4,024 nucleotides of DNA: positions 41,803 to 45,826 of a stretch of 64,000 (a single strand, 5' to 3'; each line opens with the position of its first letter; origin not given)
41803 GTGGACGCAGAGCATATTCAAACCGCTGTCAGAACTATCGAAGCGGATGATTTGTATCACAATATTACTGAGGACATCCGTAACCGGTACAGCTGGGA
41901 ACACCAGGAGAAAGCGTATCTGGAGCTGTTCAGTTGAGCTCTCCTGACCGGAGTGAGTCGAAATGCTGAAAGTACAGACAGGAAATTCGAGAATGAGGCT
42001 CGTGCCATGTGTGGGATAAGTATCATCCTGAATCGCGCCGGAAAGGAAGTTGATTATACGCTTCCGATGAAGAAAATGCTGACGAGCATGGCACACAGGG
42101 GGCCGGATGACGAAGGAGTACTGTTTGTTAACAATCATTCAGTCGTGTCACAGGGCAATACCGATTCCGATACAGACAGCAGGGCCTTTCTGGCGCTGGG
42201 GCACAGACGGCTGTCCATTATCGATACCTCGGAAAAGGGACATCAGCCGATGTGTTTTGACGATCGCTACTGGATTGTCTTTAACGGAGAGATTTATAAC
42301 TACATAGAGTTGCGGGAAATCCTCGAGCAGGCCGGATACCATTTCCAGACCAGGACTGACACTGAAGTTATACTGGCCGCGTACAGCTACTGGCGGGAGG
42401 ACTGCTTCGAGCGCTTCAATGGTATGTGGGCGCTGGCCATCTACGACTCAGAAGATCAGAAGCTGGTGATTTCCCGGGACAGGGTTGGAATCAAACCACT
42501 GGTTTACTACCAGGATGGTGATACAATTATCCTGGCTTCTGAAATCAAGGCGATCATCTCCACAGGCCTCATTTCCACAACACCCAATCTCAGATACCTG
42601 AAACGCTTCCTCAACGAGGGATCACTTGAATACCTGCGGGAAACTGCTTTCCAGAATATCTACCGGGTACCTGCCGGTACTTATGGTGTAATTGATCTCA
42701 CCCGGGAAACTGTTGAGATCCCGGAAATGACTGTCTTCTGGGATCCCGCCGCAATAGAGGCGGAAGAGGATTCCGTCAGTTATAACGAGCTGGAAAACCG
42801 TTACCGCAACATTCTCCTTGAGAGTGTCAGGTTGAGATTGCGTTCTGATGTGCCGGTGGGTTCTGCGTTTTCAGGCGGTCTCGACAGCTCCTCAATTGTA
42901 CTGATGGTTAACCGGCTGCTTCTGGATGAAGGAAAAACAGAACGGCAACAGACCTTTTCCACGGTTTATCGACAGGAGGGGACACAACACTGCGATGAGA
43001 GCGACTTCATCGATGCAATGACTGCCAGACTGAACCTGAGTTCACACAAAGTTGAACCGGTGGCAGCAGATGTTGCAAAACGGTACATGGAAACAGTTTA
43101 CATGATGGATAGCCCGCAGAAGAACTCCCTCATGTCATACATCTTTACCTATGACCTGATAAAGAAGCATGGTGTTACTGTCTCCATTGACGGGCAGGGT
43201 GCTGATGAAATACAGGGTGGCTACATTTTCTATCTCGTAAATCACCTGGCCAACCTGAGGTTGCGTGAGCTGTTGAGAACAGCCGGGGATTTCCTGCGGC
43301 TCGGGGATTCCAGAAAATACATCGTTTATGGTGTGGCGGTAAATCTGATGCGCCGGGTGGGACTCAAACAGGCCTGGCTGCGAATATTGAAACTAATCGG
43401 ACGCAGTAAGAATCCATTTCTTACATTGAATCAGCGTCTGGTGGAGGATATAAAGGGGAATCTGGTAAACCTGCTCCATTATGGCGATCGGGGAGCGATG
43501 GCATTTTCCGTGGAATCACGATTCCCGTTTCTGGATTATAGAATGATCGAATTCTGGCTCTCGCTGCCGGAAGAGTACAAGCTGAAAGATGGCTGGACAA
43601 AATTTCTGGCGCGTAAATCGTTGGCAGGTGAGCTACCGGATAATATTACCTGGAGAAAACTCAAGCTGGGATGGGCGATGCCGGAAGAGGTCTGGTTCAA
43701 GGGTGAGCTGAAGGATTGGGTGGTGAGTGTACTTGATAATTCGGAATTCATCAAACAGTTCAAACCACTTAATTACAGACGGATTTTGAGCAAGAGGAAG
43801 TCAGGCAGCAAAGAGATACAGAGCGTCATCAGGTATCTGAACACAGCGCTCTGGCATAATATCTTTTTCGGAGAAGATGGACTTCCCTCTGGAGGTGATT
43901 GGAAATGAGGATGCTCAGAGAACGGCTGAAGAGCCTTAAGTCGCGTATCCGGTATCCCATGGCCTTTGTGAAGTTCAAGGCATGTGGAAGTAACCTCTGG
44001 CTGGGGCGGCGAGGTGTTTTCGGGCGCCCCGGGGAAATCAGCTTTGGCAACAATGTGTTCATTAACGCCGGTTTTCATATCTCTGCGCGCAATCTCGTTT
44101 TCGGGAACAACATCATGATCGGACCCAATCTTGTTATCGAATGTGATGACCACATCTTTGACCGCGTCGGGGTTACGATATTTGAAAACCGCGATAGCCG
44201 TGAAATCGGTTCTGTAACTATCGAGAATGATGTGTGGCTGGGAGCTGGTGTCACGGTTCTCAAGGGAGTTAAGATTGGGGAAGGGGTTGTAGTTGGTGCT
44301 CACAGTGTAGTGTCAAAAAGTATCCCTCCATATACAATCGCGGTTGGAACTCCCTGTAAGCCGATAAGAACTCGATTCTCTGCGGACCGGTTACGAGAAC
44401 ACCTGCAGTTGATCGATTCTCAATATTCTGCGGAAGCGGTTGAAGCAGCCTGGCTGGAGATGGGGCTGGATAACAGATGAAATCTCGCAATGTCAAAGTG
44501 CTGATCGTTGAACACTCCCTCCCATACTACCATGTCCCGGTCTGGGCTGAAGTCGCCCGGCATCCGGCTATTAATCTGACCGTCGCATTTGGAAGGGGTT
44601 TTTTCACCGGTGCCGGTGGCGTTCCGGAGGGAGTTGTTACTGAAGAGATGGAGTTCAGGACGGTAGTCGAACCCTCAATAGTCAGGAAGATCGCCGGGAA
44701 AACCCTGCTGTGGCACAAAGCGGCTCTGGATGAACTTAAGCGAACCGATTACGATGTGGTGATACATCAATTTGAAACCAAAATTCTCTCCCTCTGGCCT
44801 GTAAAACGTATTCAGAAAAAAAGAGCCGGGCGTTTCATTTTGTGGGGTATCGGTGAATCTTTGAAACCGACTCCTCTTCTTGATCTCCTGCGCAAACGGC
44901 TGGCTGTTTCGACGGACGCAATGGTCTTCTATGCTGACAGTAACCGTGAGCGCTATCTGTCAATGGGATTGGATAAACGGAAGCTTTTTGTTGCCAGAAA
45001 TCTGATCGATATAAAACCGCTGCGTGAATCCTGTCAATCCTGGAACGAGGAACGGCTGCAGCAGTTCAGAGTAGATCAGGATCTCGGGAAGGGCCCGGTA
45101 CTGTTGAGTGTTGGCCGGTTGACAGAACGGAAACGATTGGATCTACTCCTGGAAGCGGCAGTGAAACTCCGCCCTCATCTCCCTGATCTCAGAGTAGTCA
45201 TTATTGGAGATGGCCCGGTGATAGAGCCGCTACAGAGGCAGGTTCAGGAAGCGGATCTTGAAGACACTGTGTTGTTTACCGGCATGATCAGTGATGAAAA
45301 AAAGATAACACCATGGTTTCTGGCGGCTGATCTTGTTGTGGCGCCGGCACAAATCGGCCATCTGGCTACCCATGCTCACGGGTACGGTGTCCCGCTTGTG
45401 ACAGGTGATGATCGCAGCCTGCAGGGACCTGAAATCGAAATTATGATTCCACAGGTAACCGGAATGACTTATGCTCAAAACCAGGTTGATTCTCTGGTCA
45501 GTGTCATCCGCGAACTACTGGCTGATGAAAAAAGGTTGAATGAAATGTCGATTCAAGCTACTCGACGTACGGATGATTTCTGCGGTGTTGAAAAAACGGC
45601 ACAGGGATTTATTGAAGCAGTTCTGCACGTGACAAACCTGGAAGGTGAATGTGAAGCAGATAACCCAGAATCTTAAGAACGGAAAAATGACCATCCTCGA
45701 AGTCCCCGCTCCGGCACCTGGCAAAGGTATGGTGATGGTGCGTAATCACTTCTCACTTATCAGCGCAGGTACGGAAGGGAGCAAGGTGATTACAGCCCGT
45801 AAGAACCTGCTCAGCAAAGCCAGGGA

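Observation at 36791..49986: Polysaccharide sub-cluster with duplicated bi-domain (ADH + Gfo/Idh/MocA) oxidoreductases, heparinase II/III-like protein, AsnB-like amidotransferase and DUF354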

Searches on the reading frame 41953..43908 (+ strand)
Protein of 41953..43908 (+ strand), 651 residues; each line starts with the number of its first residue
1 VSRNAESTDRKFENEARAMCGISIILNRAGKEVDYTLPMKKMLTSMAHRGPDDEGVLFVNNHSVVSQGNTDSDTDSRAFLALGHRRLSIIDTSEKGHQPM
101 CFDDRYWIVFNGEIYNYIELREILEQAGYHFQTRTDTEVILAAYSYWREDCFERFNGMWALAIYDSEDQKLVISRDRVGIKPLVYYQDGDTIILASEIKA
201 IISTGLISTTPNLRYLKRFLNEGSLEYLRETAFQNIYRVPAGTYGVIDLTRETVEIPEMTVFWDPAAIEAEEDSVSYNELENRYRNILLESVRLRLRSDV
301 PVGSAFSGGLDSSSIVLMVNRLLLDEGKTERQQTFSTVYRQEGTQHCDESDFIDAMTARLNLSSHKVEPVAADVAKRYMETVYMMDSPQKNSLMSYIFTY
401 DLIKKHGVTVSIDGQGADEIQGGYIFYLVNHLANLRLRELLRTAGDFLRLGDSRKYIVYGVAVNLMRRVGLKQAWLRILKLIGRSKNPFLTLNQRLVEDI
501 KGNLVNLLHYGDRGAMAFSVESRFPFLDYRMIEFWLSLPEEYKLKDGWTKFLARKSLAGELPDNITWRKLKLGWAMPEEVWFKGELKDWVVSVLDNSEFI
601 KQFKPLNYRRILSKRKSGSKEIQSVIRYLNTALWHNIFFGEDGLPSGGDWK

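Call 3: search_protein_families(library=pfam, proteins=[window:41953-43908:+], max_evalue=0.01)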
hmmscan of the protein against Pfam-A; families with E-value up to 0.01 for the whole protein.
window:41953-43908:+ (651 aa): 4 families
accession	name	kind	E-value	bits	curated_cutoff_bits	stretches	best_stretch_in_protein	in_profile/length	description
PF00733.27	Asn_synthase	-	2.9e-59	202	21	1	284-635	2-353/354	Asparagine synthase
PF13537.11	GATase_7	-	6.8e-46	155.7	25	1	84-202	1-122/123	Glutamine amidotransferase domain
PF13522.11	GATase_6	-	4.9e-40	137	27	1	80-197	12-130/130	Glutamine amidotransferase domain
PF12481.13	DUF3700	-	0.00063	19.7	27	1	95-205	66-179/228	Aluminium induced protein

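Call 9: search_protein_families(library=ncbifam, proteins=[window:41953-43908:+], max_evalue=0.001)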
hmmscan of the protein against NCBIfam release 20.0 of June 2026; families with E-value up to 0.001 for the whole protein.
window:41953-43908:+ (651 aa): 9 families
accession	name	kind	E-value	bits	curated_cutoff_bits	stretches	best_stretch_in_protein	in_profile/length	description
TIGR01536.1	asn_synth_AEB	equivalog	2.3e-119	399.8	267.1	1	20-569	1-513/517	asparagine synthase (glutamine-hydrolyzing)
TIGR03108.1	eps_aminotran_1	hypoth_equivalog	1.6e-87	294.7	816.9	2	19-441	1-390/628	XrtA/PEP-CTERM system amidotransferase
TIGR03104.1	trio_amidotrans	equivalog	1.8e-85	287.4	570.1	1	19-599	1-546/589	N-acetylglutaminylglutamine amidotransferase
NF033535.1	lass_lactam_cya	exception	7.1e-83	279.3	525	2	19-497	1-453/668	lasso peptide isopeptide bond-forming cyclase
NF006949.0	PRK09431.1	equivalog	6.4e-67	226.3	499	2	19-427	1-361/554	asparagine synthase B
NF033561.1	macrolact_Ik_Al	subfamily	2.1e-16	59.6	300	1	142-571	66-490/561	albusnodin/ikarugamycin family macrolactam cyclase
TIGR01134.1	purF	equivalog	7.5e-16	58.5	350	1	41-201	18-199/432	amidophosphoribosyltransferase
NF001484.0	PRK00331.1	subfamily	4e-11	42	381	1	40-203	18-200/601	isomerizing glutamine--fructose-6-phosphate transaminase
TIGR01135.1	glmS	equivalog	7.1e-10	38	418.05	1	75-203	61-199/607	glutamine--fructose-6-phosphate transaminase (isomerizing)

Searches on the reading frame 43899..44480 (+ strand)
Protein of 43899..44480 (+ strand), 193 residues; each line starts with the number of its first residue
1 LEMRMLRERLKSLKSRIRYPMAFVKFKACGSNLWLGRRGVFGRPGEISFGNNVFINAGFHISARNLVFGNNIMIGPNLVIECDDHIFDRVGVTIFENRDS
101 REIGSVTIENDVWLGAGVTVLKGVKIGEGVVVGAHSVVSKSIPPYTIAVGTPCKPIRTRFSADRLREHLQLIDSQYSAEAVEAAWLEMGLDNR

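Call 3: search_protein_families(library=pfam, proteins=[window:43899-44480:+], max_evalue=0.01)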
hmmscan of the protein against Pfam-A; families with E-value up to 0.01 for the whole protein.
window:43899-44480:+ (193 aa): 3 families
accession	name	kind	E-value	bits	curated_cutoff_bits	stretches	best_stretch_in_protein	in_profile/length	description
PF00132.30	Hexapep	-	8.3e-11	41.6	27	1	106-139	2-35/36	Bacterial transferase hexapeptide (six repeats)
PF14602.12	Hexapep_2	-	6.6e-06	26.2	27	1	106-138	2-32/34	Hexapeptide repeat of succinyl-transferase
PF25084.1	LbH_EIF2B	-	0.00015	22.1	54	1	50-136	25-103/105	EIF2B subunit epsilon LbH domain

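Call 9: search_protein_families(library=ncbifam, proteins=[window:43899-44480:+], max_evalue=0.001)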
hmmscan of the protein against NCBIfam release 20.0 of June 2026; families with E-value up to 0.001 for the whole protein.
window:43899-44480:+ (193 aa): 38 families (the best 25 are shown)
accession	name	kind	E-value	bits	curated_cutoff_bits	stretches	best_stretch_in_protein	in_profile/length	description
NF007240.0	PRK09677.1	equivalog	2.3e-22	79.5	243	1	37-159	57-184/192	putative lipopolysaccharide biosynthesis O-acetyl transferase WbbJ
NF000311.1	Vat_ABCDEFH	equivalog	2.4e-20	72.9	300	1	104-181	109-186/201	Vat family streptogramin A O-acetyltransferase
NF007076.0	PRK09527.1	equivalog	1e-19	70.7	347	1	26-160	55-186/203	galactoside O-acetyltransferase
TIGR03308.1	phn_thr-fam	hypoth_equivalog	2.1e-18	66.9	201.65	1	95-163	101-166/204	phosphonate metabolim protein, transferase hexapeptide repeat family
NF033468.1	stregram_VatI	exception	6.4e-18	65.3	415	1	104-172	111-179/208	streptogramin A O-acetyltransferase Vat(I)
NF000101.1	stregram_VatA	exception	4.6e-17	62.4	450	1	99-171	112-184/219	streptogramin A O-acetyltransferase Vat(A)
NF000490.1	chloram_CatB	equivalog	5.3e-17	61.8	350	1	102-185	107-190/210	type B chloramphenicol O-acetyltransferase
TIGR03570.1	NeuD_NnaD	subfamily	1.6e-16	60.5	160.8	1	46-154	99-202/202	NeuD/PglB/VioB family sugar acetyltransferase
NF007797.0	PRK10502.1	subfamily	3.3e-16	59.4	192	1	47-161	73-181/183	WcaF family extracellular polysaccharide biosynthesis acetyltransferase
NF000097.1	stregram_VatC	exception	1.2e-15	58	425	1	102-170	115-183/212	streptogramin A O-acetyltransferase Vat(C)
NF000111.1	stregram_VatD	exception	1.2e-15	57.9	400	1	104-171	112-179/209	streptogramin A O-acetyltransferase Vat(D)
NF000504.1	stregram_VatH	exception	2.1e-15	57.2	475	1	104-171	116-183/216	streptogramin A O-acetyltransferase Vat(H)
NF000020.1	stregram_VatE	exception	2.8e-15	56.5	450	1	104-164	114-174/214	streptogramin A O-acetyltransferase Vat(E)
NF041874.1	EPS_EpsC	equivalog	2.2e-14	53.5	150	1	68-157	78-165/168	serine O-acetyltransferase EpsC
NF058585.1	HptprglPActTf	PfamEq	4e-14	52.5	300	1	66-162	72-163/172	heptaprenylglyceryl phosphate O-acetyltransferase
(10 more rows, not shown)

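Call 46: search_solved_structures(query=window:43899-44480:+, max_evalue=0.00001)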
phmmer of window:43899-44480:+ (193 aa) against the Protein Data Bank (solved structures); distinct sequences matched with E-value up to 0.00001: 61 (the best 60 are shown).
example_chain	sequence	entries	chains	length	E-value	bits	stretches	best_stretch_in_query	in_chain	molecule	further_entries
4egg_A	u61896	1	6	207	6.9e-19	71.3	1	46-158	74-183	Putative acetyltransferase SACOL2570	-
4dcl_A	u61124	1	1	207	7.7e-19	71.1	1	47-158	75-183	Putative acetyltransferase SACOL2570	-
3ftt_A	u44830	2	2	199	7.9e-19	71.1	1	47-158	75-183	Putative acetyltransferase SACOL2570 | Galactoside O-acetyltransferase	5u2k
3v4e_A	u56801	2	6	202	8.2e-19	71.1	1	47-158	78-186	Galactoside O-acetyltransferase | Putative acetyltransferase SACOL2570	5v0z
1kqa_A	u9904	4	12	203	2.4e-18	69.5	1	25-162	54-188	GALACTOSIDE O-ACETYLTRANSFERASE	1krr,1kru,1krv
3srt_A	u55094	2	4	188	1.5e-16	63.7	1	47-157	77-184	Maltose O-acetyltransferase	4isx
6x3c_A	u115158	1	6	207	4.6e-16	62.1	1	99-170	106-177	Virginiamycin A acetyltransferase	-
6x3j_A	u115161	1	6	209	4.8e-16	62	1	99-170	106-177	Virginiamycin A acetyltransferase,VatA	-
4myo_A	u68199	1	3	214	5.1e-16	61.9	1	99-170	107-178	Virginiamycin A acetyltransferase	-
4hur_A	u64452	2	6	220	5.6e-16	61.8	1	99-170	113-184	Virginiamycin A acetyltransferase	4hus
1khr_A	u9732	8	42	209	2.3e-14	56.6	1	104-170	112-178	STREPTOGRAMIN A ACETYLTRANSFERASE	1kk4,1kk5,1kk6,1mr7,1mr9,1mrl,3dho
7hzv_A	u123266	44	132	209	2.3e-14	56.6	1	104-170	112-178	Streptogramin A acetyltransferase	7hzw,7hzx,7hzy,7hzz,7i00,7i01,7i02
6mfk_A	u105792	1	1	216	3.7e-14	55.9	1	93-171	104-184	Chloramphenicol acetyltransferase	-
8j40_A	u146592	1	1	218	5.5e-14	55.3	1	102-166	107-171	CatB8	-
3ect_A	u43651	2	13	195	7.4e-13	51.6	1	46-158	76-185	Hexapeptide-repeat containing-acetyltransferase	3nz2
3mqg_A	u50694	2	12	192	7e-08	35.4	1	47-156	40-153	Lipopolysaccharides biosynthesis acetyltransferase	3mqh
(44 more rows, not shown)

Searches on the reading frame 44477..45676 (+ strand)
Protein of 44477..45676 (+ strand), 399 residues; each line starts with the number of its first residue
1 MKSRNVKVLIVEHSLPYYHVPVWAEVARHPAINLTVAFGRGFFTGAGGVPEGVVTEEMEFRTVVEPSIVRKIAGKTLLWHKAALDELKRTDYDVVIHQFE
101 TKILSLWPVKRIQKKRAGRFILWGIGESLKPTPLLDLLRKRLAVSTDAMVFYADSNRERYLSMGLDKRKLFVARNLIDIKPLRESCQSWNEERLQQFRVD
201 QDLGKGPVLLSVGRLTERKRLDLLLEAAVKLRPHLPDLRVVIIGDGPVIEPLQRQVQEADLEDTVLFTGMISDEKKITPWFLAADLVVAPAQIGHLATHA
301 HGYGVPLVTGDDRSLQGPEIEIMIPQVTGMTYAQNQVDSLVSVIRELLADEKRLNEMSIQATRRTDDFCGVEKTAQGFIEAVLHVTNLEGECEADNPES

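Call 3: search_protein_families(library=pfam, proteins=[window:44477-45676:+], max_evalue=0.01)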
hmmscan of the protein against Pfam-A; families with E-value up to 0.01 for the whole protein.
window:44477-45676:+ (399 aa): 2 families
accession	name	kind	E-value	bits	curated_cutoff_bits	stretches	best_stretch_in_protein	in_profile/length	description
PF00534.26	Glycos_transf_1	-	4.4e-24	85.4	26.4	1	204-363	13-171/172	Glycosyl transferases group 1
PF13692.12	Glyco_trans_1_4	-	1e-18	68.4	27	1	207-350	2-142/142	Glycosyl transferases group 1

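Call 9: search_protein_families(library=ncbifam, proteins=[window:44477-45676:+], max_evalue=0.001)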
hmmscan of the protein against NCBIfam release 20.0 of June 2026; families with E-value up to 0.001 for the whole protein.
window:44477-45676:+ (399 aa): 23 families
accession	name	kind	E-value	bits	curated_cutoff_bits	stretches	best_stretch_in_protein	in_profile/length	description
TIGR04063.1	stp3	hypoth_equivalog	1.1e-12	47.5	442.05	1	144-362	156-372/397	TIGR04063 family PEP-CTERM/XrtA system glycosyltransferase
TIGR03999.1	thiol_BshA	equivalog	7.7e-11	41.5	273.7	1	169-368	168-357/375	N-acetyl-alpha-D-glucosaminyl L-malate synthase BshA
NF047880.1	glyco_SdgA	exception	2.1e-10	39.8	800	1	200-370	309-476/488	serine-aspartate repeat adhesin O-glycosyltransferase SdgA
TIGR04157.1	glyco_rSAM_CFB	subfamily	7.4e-10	38.4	400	1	189-364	209-388/406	TIGR04157 family glycosyltransferase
TIGR03088.1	stp2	hypoth_equivalog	2.1e-09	36.9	409.05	1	193-378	181-366/374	TIGR03088 family PEP-CTERM/XrtA system glycosyltransferase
NF011726.0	PRK15179.1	equivalog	2.7e-08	32.6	733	1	163-338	477-645/694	Vi polysaccharide biosynthesis protein TviE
TIGR03449.1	mycothiol_MshA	equivalog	3.1e-08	32.9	462.5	1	207-379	221-397/406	D-inositol-3-phosphate glycosyltransferase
NF041876.1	EPS_EpsE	equivalog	5.1e-08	32.6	400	1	208-364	216-375/389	exopolysaccharide biosynthesis GT4 family glycosyltransferase EpsE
NF007640.0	PRK10307.1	subfamily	8.3e-08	31.5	276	1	157-382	183-404/411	WcaI family glycosyltransferase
NF047881.1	glyco_SdgB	exception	1e-07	31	800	1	198-366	313-478/496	serine-aspartate repeat adhesin O-glycosyltransferase SdgB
NF012028.0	PRK15484.1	subfamily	8.9e-07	28.3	618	1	183-355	169-349/380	lipopolysaccharide N-acetylglucosaminyltransferase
NF038295.1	EPS_HpsP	equivalog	9.1e-07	28.2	550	1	191-363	195-365/388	hormogonium polysaccharide biosynthesis glycosyltransferase HpsP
TIGR02149.1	glgA_Coryne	subfamily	9.6e-07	28.3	302.4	1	146-376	145-381/391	glycogen synthase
NF049988.1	MGlcDAGSynMgs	equivalog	1.3e-06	28.1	400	1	175-287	183-293/398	alpha-monoglucosyldiacylglycerol synthase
NF047684.1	TeichurnBiosyTuaC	equivalog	2e-06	27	550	1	197-297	209-303/391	teichuronic acid biosynthesis protein TuaC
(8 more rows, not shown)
